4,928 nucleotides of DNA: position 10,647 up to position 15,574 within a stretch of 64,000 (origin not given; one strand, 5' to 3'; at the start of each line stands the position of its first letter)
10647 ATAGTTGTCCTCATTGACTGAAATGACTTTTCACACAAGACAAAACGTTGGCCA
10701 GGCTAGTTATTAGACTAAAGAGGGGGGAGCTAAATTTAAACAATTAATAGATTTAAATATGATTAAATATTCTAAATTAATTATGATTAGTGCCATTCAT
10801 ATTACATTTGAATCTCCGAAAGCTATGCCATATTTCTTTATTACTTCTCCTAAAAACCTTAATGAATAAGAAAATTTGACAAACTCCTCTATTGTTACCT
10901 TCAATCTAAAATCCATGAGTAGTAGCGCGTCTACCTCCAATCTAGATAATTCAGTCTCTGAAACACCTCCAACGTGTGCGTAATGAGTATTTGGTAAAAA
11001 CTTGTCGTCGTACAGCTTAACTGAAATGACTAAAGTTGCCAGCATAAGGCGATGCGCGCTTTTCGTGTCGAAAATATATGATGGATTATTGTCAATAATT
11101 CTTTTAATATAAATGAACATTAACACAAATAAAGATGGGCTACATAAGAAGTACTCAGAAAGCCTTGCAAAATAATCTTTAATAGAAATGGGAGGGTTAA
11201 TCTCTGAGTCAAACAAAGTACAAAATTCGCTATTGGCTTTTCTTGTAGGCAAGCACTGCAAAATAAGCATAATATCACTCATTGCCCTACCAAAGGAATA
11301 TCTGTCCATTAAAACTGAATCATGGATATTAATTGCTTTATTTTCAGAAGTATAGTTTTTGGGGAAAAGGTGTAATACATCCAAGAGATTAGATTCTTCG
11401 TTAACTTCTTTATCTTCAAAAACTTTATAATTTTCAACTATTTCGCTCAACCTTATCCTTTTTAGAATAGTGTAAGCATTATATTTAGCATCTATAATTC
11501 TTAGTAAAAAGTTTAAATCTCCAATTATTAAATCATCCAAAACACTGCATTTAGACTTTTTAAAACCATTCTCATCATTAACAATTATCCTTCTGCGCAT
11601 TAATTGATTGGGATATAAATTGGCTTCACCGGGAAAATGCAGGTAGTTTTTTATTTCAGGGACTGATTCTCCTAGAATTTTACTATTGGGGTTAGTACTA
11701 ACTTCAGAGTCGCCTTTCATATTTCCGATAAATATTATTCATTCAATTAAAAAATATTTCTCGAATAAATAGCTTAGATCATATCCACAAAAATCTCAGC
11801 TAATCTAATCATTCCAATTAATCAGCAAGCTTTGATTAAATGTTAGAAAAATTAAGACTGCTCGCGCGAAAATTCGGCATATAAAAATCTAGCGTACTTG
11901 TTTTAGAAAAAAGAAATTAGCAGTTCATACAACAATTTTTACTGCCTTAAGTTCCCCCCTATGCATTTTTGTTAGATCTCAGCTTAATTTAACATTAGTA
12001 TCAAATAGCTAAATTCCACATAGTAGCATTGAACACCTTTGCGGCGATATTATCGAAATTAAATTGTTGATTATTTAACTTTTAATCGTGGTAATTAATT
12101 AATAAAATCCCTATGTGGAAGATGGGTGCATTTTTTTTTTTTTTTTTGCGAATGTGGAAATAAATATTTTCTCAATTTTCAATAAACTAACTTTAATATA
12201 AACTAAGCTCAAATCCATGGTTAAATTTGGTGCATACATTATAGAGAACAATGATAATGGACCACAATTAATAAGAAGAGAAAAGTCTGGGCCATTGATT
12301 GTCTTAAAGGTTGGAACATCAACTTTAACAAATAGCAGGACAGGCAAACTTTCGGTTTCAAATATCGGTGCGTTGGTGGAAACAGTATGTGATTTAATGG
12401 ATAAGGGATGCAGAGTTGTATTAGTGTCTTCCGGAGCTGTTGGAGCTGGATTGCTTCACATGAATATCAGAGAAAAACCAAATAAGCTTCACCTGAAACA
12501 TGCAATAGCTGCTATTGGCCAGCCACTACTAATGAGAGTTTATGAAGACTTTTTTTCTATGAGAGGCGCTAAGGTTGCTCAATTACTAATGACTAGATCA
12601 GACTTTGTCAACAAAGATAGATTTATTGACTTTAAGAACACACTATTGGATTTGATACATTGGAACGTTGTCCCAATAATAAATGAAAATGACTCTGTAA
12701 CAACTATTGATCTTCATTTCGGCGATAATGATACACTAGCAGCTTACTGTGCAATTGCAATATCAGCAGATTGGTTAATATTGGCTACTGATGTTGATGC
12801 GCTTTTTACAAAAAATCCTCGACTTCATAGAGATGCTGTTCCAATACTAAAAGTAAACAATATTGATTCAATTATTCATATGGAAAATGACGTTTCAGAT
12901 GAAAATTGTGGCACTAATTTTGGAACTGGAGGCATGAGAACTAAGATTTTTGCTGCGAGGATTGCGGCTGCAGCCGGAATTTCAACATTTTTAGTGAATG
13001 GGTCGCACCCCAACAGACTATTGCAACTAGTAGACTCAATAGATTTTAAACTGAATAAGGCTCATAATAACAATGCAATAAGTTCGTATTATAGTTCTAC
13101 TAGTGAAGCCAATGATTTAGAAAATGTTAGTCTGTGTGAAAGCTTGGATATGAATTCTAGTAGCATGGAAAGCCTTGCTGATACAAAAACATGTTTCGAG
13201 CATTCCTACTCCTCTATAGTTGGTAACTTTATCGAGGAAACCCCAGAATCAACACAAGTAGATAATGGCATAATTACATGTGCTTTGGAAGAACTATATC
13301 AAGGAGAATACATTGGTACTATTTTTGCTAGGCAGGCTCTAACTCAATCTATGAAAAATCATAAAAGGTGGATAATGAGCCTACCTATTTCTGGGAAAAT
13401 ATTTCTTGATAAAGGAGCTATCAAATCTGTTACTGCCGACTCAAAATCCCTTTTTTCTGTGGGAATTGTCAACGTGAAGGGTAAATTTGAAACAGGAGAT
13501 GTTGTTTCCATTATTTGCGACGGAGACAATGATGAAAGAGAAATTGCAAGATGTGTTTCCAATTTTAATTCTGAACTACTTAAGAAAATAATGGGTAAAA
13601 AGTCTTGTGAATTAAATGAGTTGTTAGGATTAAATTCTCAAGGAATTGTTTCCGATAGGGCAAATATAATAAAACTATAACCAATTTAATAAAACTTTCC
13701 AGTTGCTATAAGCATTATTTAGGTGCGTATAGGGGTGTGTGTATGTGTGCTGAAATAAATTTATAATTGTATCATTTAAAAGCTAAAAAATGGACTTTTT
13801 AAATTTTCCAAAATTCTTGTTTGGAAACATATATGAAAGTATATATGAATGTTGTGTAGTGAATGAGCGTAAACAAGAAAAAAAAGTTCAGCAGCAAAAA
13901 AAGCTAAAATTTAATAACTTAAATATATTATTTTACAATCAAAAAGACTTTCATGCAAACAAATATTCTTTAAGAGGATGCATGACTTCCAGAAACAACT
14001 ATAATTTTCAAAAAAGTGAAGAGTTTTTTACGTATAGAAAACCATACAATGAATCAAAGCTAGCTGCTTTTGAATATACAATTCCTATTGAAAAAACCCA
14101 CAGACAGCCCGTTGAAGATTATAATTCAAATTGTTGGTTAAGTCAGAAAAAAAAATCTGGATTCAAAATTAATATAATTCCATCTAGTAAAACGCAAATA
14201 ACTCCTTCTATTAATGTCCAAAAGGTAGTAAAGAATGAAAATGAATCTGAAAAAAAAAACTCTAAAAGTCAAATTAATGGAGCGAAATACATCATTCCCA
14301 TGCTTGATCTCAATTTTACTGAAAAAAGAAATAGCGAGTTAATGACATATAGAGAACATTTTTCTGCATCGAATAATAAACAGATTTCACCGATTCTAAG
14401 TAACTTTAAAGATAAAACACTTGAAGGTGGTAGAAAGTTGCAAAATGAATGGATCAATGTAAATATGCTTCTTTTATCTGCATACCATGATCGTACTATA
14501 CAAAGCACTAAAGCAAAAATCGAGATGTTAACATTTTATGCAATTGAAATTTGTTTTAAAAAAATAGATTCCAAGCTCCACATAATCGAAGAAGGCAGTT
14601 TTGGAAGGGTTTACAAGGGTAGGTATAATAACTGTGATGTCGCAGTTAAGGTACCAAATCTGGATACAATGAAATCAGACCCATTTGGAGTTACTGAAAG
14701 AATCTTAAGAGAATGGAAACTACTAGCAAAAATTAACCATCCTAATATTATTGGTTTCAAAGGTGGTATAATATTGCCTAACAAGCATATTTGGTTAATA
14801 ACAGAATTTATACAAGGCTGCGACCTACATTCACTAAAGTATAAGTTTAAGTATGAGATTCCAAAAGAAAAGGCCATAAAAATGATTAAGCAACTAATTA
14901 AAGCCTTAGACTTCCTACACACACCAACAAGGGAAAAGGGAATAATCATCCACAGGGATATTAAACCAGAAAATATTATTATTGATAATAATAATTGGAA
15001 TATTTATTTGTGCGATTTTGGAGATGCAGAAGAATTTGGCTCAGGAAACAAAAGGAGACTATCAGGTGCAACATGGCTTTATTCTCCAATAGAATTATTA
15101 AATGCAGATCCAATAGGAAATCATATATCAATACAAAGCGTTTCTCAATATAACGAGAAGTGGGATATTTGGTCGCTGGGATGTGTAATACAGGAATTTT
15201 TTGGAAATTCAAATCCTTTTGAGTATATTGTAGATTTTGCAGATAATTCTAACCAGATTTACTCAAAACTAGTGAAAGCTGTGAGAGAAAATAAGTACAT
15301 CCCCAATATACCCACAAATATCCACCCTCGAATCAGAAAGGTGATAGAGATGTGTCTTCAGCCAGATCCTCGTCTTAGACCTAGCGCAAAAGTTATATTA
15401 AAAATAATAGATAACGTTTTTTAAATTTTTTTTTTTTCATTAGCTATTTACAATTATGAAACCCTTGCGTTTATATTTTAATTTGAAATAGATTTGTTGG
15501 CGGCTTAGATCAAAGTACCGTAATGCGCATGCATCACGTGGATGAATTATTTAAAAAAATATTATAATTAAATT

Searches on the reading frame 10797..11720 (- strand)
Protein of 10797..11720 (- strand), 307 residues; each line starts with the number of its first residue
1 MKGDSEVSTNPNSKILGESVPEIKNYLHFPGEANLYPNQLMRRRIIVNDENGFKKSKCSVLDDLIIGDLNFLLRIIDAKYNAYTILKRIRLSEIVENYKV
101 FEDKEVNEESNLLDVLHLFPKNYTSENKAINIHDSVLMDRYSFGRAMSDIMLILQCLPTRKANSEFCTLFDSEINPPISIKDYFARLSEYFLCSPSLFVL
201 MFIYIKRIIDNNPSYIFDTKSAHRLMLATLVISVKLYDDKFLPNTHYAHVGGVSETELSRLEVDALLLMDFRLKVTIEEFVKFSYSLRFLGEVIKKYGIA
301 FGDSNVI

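Call 54: search_protein_families(library=pfam, proteins=[window:10797-11720:-], max_evalue=0.001)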
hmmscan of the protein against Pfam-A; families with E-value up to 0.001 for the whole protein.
window:10797-11720:- (307 aa): 1 family
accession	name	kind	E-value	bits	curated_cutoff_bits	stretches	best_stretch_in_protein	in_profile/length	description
PF08613.16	Cyclin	-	1.2e-28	100.8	21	1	162-273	36-149/149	Cyclin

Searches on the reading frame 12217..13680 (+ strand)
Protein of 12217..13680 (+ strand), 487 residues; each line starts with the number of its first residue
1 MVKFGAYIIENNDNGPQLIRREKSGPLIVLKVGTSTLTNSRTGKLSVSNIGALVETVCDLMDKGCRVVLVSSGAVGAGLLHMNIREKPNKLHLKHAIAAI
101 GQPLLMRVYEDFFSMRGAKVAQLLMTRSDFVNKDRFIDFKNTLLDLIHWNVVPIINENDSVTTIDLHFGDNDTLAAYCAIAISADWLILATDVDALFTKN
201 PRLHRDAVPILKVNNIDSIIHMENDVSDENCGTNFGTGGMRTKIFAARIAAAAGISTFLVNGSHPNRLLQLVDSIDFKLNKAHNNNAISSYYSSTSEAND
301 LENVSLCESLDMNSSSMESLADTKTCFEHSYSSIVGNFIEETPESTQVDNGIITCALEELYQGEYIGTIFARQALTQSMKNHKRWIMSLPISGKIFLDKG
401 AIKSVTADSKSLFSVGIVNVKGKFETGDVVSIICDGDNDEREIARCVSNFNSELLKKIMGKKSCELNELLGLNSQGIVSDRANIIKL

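Call 23: search_protein_families(library=pfam, proteins=[window:12217-13680:+], max_evalue=0.001)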
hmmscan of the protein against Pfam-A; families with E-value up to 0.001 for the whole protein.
window:12217-13680:+ (487 aa): 2 families
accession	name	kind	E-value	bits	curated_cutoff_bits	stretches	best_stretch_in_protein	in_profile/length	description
PF00696.33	AA_kinase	-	2.5e-41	142.4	24.9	1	27-261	2-234/234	Amino acid kinase family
PF01472.26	PUA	-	4.8e-14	52.5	24.8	1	393-468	1-72/74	PUA domain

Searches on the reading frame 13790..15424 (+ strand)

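Call 23: search_protein_families(library=pfam, proteins=[window:13790-15424:+], max_evalue=0.001)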
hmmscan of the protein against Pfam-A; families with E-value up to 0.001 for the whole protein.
window:13790-15424:+ (544 aa): 2 families
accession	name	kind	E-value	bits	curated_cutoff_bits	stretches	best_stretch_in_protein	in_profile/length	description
PF00069.31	Pkinase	-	1.6e-45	156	31.7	1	264-538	5-259/263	Protein kinase domain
PF07714.23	PK_Tyr_Ser-Thr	-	3.8e-30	105.5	23.1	1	265-538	6-256/258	Protein tyrosine and serine/threonine kinase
